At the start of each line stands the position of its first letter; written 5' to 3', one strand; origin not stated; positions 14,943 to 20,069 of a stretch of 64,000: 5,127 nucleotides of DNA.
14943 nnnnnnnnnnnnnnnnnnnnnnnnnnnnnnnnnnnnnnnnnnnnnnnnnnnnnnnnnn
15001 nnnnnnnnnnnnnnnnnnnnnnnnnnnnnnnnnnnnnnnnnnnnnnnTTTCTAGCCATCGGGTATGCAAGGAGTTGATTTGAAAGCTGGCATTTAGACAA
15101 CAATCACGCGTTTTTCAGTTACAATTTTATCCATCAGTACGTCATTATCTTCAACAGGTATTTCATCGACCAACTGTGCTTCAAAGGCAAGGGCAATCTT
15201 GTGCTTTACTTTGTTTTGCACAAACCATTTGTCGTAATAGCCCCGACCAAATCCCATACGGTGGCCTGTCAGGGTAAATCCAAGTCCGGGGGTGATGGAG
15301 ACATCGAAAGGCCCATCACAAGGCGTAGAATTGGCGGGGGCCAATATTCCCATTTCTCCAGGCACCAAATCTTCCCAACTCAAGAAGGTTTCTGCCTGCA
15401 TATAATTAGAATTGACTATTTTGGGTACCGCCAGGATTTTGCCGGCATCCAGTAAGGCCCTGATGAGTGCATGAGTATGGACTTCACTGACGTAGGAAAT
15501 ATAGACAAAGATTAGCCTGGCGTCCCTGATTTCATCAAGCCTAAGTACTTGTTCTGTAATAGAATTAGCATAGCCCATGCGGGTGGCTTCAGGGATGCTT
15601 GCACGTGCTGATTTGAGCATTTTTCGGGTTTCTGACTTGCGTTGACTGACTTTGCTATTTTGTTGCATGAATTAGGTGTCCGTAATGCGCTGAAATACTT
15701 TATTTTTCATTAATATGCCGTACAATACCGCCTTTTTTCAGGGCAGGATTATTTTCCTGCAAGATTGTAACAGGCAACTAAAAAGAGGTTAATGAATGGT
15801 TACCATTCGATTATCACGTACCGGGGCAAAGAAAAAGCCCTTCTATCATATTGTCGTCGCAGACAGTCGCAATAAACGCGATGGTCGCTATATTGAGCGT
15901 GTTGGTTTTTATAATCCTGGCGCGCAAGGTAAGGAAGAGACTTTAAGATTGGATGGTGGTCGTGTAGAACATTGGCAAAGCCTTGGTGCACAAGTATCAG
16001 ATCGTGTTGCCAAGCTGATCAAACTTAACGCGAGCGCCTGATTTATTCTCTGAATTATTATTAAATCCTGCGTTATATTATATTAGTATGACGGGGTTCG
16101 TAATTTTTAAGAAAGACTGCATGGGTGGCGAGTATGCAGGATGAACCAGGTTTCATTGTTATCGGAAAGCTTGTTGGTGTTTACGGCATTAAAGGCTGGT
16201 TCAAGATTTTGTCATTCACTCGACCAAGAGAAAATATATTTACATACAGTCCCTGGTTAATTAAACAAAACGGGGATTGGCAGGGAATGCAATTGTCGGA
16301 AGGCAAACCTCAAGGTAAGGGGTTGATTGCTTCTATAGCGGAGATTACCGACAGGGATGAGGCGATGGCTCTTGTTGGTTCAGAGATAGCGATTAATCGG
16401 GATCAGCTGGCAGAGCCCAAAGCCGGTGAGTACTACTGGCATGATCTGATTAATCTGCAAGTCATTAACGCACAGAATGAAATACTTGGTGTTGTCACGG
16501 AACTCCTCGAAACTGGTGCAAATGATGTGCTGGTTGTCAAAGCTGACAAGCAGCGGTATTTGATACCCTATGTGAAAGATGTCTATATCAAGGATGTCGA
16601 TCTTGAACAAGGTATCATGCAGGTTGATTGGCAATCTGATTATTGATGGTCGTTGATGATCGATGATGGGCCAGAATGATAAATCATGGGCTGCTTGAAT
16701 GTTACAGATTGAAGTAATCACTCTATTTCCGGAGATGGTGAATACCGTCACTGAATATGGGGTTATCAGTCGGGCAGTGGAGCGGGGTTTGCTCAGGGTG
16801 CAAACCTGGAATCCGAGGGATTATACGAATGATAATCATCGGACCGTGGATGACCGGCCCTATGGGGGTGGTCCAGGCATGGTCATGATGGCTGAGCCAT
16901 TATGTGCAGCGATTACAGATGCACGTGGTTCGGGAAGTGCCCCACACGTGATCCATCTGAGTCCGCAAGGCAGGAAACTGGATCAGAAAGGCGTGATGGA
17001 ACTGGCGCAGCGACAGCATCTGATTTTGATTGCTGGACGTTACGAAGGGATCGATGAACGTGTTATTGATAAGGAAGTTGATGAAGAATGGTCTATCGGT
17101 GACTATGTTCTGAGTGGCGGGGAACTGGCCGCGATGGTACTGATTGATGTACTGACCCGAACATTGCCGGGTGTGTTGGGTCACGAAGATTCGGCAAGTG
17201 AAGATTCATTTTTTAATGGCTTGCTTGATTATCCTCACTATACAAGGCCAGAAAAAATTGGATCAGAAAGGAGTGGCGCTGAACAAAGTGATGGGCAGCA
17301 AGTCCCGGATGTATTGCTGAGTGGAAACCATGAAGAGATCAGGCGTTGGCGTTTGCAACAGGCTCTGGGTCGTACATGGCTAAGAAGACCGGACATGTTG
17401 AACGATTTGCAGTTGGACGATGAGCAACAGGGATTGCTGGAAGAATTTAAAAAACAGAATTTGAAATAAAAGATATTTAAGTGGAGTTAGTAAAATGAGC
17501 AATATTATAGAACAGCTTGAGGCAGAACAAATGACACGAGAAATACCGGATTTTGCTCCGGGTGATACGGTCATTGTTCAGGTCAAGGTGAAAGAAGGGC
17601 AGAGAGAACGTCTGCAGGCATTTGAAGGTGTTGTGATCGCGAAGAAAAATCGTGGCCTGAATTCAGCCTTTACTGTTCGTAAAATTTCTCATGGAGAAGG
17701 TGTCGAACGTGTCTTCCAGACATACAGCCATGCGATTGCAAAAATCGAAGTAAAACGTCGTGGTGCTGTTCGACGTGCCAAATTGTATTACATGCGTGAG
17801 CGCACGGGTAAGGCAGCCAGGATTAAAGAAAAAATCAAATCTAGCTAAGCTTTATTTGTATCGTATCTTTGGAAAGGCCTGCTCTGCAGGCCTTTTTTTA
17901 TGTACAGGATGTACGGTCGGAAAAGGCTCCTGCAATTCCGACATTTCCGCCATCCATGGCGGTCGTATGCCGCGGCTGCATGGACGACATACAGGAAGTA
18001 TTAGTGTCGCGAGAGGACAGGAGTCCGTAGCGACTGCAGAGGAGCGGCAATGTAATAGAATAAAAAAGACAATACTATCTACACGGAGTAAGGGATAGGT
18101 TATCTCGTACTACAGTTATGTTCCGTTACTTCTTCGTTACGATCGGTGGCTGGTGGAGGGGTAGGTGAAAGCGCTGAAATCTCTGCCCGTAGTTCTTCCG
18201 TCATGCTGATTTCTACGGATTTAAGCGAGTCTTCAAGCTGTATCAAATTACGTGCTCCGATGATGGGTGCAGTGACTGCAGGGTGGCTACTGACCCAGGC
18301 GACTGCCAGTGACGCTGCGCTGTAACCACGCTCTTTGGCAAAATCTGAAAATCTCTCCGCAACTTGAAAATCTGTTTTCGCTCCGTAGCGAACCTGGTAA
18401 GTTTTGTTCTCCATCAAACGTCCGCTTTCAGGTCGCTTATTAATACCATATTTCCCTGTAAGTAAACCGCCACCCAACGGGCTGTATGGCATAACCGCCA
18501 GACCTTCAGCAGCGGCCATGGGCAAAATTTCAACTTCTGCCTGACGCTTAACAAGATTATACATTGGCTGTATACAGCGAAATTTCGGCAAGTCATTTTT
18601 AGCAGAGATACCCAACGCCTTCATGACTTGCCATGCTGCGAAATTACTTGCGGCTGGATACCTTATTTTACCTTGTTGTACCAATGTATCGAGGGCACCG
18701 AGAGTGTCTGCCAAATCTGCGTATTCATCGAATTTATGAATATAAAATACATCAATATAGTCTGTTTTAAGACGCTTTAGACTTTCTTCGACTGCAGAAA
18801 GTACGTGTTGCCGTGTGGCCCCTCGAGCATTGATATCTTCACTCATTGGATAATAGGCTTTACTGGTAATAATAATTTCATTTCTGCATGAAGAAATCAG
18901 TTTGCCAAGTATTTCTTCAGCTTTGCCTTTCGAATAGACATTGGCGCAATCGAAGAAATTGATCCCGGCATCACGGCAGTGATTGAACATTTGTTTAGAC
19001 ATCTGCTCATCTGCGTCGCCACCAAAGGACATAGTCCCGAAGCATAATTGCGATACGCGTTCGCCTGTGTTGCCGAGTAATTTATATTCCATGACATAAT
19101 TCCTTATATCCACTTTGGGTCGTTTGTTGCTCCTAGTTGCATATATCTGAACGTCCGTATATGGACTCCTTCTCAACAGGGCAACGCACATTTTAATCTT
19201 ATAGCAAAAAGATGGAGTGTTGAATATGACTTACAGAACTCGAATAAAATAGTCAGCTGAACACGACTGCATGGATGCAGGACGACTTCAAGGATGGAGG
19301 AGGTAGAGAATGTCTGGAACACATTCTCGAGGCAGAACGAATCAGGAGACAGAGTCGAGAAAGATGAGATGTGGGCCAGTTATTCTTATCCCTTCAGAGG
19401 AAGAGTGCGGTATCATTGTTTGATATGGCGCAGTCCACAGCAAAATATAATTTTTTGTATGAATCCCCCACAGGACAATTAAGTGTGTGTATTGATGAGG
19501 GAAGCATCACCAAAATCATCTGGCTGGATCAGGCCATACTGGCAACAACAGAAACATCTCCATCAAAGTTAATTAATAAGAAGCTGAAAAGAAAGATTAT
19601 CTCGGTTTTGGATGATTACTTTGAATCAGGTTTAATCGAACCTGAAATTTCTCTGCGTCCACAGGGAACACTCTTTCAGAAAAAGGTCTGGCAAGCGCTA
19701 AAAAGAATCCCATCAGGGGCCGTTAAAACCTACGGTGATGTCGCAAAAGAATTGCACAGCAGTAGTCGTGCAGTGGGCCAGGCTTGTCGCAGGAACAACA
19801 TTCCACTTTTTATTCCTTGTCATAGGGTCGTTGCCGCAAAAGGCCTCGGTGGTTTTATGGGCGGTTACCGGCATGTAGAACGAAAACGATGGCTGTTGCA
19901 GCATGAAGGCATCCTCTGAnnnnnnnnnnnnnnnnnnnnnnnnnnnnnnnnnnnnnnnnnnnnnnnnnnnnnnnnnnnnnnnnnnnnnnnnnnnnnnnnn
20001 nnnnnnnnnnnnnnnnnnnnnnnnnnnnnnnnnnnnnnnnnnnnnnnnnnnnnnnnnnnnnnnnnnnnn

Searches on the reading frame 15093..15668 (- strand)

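Call 63: search_protein_families(library=ncbifam, max_evalue=1e-15, proteins=[window:15093-15668:-])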
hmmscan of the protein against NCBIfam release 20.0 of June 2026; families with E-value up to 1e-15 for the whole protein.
window:15093-15668:- (191 aa): 2 families
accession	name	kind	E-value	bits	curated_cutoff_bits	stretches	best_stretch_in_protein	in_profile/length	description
TIGR02727.1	MTHFS_bact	equivalog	1.1e-40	139.5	84.9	1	11-185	1-182/182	5-formyltetrahydrofolate cyclo-ligase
NF007661.0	PRK10333.1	equivalog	7e-16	58.6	343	0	3-188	3-195/198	5-formyltetrahydrofolate cyclo-ligase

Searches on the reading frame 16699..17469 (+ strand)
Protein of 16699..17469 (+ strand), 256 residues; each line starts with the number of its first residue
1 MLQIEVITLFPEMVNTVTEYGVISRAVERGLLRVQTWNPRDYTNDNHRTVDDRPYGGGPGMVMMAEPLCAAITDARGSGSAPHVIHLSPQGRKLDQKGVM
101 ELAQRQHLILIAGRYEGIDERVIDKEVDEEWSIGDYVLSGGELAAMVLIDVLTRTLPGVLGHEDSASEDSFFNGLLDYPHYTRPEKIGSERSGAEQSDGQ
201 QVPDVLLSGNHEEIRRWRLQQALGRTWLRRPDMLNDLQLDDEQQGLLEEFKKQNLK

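Call 63: search_protein_families(library=ncbifam, max_evalue=1e-15, proteins=[window:16699-17469:+])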
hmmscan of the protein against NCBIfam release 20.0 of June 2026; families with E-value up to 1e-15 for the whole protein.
window:16699-17469:+ (256 aa): 2 families
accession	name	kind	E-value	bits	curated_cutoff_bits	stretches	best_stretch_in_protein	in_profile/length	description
TIGR00088.1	trmD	equivalog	4.6e-97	323.9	195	1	3-243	2-231/233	tRNA (guanosine(37)-N1)-methyltransferase TrmD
NF000648.1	PRK00026.1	equivalog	2e-92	308.4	220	1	3-234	2-221/221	tRNA (guanosine(37)-N1)-methyltransferase TrmD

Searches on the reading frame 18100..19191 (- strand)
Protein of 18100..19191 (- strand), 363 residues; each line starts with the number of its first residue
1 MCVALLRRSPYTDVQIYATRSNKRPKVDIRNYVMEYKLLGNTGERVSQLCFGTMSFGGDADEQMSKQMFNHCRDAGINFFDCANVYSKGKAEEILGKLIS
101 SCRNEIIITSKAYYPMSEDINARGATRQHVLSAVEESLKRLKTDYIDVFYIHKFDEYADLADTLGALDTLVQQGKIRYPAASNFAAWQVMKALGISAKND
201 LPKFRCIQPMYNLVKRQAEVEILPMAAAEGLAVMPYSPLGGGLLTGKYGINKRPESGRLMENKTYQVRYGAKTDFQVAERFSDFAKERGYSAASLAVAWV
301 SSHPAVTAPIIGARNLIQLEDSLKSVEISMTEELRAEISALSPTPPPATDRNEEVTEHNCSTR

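Call 63: search_protein_families(library=ncbifam, max_evalue=1e-15, proteins=[window:18100-19191:-])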
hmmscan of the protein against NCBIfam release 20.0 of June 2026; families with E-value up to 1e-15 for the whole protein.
window:18100-19191:- (363 aa): 5 families
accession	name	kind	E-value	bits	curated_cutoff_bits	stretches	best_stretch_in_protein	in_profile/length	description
NF007912.0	PRK10625.1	equivalog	2.4e-45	155.4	415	1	34-341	1-337/346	NADP(H)-dependent aldo-keto reductase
TIGR01293.1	Kv_beta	subfamily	1.9e-41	142.2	365.4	1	34-330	1-305/319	voltage-dependent potassium channel subunit beta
NF007388.0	PRK09912.1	subfamily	1.3e-40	139.4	448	1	32-327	11-316/346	L-glyceraldehyde 3-phosphate reductase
NF049922.1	MethglyxlRedYdjG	equivalog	3.2e-33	115.1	550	1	37-333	4-312/326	NADH-dependent methylglyoxal reductase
NF007695.0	PRK10376.1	subfamily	3.7e-20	72.2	280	1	47-241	18-217/290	oxidoreductase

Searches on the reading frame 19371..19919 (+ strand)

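Call 63: search_protein_families(library=ncbifam, max_evalue=1e-15, proteins=[window:19371-19919:+])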
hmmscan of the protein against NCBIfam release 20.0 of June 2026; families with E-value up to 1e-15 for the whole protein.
window:19371-19919:+ (182 aa): 5 families
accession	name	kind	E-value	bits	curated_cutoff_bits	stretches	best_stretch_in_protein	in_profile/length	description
TIGR00589.1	ogt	superfamily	1.9e-27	95.1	46.4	1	100-179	1-80/80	methylated-DNA--[protein]-cysteine S-methyltransferase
NF007626.0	PRK10286.1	equivalog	1.7e-21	77.1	192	1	78-182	64-169/171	methylated-DNA--[protein]-cysteine S-methyltransferase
NF003022.0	PRK03887.1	equivalog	2e-20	73.3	164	1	74-181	66-170/175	methylated-DNA--protein-cysteine methyltransferase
NF041132.1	DNA_protcyst_Mta_Thcoc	equivalog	8.4e-20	71.3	250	1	91-180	83-169/169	methylated-DNA--protein-cysteine methyltransferase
NF011964.0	PRK15435.1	equivalog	4.5e-19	68.7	345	1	43-179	217-348/354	bifunctional DNA-binding transcriptional regulator/O6-methylguanine-DNA methyltransferase Ada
